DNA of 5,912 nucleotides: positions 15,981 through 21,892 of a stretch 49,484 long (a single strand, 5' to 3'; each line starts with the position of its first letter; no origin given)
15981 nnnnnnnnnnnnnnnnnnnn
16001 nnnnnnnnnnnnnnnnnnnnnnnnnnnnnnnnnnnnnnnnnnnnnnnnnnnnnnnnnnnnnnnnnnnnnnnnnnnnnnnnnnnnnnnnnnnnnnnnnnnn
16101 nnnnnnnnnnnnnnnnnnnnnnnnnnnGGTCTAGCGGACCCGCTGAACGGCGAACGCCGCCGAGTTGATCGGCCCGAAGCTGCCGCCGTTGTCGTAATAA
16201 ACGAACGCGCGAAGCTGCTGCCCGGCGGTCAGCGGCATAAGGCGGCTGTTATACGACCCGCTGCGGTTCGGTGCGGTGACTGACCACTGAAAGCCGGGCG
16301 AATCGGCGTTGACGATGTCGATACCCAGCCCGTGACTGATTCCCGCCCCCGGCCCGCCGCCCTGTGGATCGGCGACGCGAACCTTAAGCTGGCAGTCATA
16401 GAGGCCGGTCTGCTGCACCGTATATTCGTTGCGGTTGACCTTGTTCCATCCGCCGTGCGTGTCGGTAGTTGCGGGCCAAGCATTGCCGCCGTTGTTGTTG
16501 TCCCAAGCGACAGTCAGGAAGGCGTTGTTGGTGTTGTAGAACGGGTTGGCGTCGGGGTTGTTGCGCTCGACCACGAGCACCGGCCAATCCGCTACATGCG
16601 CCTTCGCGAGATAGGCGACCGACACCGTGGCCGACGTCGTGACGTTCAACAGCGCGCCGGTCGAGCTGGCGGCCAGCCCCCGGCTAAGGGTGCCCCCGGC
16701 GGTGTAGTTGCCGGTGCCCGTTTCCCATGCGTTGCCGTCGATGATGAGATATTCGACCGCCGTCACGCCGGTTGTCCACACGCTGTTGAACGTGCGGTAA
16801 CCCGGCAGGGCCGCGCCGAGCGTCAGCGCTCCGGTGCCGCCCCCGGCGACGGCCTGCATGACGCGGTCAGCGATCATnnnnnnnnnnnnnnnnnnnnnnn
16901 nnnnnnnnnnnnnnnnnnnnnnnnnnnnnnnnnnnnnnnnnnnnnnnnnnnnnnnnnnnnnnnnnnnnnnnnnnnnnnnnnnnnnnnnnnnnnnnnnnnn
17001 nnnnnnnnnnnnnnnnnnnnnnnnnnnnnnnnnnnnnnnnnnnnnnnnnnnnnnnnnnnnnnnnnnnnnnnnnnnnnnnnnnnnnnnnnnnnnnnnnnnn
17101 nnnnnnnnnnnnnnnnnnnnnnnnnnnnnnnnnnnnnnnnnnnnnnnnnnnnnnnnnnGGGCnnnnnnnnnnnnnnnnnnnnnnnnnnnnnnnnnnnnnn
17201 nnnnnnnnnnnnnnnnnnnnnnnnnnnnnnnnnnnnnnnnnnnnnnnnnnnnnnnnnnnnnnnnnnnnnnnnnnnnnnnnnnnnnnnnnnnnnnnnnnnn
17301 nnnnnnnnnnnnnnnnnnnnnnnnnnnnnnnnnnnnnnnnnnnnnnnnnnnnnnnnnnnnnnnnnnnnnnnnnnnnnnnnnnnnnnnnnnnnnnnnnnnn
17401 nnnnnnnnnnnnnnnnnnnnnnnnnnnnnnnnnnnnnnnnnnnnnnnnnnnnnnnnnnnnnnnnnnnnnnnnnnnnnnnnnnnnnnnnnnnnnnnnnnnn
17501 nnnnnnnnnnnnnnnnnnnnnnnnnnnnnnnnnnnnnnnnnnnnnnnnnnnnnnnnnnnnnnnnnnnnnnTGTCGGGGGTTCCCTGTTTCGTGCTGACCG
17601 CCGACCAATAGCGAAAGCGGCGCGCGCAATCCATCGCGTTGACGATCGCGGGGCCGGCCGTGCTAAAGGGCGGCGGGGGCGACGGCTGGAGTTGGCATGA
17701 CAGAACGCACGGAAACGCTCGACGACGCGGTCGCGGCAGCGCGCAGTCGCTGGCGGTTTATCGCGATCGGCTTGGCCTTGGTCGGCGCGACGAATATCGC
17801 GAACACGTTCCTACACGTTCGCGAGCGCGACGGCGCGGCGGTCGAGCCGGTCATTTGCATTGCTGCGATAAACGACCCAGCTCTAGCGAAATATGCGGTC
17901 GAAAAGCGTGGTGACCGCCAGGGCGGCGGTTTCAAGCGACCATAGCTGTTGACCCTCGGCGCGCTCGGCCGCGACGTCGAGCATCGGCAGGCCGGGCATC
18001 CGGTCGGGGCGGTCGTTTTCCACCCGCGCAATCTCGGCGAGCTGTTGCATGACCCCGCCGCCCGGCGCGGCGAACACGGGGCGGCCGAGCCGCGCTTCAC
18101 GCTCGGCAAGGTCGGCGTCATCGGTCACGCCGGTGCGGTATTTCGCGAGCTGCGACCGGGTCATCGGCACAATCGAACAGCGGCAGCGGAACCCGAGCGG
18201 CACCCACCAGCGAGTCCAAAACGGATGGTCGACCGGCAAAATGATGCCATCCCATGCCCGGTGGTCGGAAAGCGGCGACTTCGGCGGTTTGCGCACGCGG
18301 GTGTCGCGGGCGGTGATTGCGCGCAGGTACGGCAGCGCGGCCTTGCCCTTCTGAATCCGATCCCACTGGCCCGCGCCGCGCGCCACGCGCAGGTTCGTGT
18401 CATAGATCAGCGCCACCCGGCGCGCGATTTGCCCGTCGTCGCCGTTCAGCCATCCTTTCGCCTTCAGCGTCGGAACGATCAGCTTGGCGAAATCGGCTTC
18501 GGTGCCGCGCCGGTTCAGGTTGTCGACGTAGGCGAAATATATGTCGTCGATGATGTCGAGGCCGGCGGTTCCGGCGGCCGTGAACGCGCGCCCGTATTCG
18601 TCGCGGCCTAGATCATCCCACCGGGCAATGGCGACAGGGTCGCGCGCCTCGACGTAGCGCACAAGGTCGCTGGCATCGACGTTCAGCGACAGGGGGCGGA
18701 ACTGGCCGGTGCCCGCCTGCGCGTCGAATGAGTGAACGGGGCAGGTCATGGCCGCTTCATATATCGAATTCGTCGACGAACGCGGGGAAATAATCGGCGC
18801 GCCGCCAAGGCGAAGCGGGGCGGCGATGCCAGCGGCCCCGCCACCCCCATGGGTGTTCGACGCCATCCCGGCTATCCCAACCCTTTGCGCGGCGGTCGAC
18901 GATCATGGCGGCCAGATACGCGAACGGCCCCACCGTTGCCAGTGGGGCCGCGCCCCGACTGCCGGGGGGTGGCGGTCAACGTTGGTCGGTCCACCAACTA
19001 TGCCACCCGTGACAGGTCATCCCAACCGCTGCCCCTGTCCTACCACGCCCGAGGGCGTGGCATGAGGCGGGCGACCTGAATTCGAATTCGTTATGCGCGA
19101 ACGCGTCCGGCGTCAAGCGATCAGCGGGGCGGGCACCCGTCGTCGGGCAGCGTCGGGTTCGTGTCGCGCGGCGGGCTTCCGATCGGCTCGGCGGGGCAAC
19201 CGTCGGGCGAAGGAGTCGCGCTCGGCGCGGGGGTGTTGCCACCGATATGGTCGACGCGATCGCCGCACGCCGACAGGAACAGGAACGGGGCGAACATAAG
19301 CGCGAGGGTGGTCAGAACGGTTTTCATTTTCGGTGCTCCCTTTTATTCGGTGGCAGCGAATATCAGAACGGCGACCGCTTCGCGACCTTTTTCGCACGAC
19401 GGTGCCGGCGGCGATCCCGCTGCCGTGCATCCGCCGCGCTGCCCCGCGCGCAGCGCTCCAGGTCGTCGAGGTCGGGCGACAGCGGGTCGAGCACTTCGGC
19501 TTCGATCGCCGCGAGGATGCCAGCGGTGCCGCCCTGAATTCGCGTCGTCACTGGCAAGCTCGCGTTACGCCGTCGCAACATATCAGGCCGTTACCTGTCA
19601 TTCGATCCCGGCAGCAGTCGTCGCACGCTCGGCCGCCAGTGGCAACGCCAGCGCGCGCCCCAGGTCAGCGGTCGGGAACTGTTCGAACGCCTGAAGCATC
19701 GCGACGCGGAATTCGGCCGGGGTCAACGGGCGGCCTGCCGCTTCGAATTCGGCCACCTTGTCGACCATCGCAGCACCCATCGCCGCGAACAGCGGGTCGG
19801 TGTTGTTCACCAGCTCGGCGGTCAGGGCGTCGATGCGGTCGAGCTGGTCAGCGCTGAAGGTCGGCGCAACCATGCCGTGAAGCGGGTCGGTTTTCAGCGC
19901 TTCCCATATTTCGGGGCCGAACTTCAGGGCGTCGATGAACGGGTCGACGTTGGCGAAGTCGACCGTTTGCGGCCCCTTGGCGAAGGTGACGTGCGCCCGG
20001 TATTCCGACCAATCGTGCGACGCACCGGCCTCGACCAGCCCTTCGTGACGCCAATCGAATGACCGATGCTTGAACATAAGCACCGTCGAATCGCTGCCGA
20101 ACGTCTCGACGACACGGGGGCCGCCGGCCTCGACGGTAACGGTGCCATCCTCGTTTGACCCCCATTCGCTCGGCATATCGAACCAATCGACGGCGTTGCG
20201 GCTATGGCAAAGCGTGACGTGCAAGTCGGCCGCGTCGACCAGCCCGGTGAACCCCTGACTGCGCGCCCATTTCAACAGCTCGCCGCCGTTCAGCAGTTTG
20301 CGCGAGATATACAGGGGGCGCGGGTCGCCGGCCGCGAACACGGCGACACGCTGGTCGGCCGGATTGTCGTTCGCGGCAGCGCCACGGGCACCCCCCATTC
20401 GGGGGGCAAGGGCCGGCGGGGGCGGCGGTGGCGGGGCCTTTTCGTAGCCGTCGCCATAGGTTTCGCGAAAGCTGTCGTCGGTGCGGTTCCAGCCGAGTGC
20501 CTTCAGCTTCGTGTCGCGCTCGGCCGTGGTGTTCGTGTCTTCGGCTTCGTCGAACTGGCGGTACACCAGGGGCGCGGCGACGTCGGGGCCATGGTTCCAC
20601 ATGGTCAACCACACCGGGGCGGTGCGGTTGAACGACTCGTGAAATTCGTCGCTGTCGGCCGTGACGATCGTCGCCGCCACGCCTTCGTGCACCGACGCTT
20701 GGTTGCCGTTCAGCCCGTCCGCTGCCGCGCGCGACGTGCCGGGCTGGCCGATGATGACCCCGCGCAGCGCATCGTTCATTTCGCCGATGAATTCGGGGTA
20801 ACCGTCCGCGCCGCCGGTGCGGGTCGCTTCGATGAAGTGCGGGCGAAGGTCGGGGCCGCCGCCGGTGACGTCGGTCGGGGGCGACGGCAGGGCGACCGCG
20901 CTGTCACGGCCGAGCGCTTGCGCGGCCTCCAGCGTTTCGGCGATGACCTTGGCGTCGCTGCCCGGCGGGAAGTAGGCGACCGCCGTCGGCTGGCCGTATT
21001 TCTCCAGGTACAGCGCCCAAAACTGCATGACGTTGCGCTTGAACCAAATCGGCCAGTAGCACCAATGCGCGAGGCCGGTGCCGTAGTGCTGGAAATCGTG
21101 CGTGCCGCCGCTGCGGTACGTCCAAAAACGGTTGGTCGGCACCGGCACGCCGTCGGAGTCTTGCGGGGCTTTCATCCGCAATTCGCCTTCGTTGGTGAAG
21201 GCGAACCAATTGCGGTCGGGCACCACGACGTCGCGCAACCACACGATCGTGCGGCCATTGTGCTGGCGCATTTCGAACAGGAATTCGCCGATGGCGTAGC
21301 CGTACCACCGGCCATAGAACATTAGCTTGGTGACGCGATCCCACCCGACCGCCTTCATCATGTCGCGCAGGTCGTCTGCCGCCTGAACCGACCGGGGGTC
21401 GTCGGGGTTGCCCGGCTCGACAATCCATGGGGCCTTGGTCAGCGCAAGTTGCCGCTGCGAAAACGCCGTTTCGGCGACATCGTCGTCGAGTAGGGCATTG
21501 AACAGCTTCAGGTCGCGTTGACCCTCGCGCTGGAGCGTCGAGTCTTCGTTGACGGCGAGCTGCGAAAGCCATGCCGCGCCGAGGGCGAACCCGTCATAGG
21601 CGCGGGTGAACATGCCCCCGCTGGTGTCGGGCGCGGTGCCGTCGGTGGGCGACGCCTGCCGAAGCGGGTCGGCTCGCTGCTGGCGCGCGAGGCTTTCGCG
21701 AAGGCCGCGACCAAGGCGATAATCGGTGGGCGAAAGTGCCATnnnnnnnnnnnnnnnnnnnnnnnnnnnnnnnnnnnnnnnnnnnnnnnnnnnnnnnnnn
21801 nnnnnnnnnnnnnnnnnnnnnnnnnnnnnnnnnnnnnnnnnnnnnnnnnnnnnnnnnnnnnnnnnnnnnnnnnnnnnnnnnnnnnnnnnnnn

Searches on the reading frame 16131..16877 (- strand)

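Call 12: search_protein_families(library=pfam, proteins=[window:16131-16877:-], max_evalue=1)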
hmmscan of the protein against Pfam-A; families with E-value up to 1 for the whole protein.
window:16131-16877:- (248 aa): 0 families

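Call 17: search_protein_families(library=phrogs, proteins=[window:16131-16877:-], max_evalue=0.001)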
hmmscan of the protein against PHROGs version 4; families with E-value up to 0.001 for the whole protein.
window:16131-16877:- (248 aa): 1 family
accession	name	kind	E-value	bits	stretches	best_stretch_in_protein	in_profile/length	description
phrog_35360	-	tail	0.00035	20.9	1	65-233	71-245/260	tail fiber protein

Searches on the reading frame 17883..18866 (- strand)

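Call 12: search_protein_families(library=pfam, proteins=[window:17883-18866:-], max_evalue=1)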
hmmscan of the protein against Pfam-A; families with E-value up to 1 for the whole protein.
window:17883-18866:- (327 aa): 1 family
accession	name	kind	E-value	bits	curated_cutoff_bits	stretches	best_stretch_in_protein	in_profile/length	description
PF04233.19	Phage_Mu_F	-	7.7e-06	27.1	29.6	1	133-232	27-111/112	Phage Mu protein F like protein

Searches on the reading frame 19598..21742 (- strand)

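Call 17: search_protein_families(library=phrogs, proteins=[window:19598-21742:-], max_evalue=0.001)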
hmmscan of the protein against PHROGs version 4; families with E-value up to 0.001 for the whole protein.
window:19598-21742:- (714 aa): 4 families
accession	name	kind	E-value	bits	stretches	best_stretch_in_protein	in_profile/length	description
phrog_113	-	head and packaging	3.4e-68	231.9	1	58-464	48-437/1272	portal protein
phrog_755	-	DNA, RNA and nucleotide metabolism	2.2e-16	60.8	1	487-619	21-151/156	RNA ligase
phrog_146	-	head and packaging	6.5e-13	49.4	1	398-602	394-571/587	portal protein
phrog_10231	-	unknown function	7.3e-08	33.2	1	322-430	27-132/256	-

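Call 53: search_protein_families(library=pfam, proteins=[window:19598-21742:-], max_evalue=0.001)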
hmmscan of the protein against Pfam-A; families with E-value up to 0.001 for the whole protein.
window:19598-21742:- (714 aa): 2 families
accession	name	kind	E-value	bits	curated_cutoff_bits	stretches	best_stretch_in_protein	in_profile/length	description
PF06074.18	Portal_Mu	-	1.3e-71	242.1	23.9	1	79-430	2-335/336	Portal protein of Mu bacteriophage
PF23474.1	Acb1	-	3.2e-28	98.7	27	1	476-619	2-140/144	Anti-CBASS protein Acb1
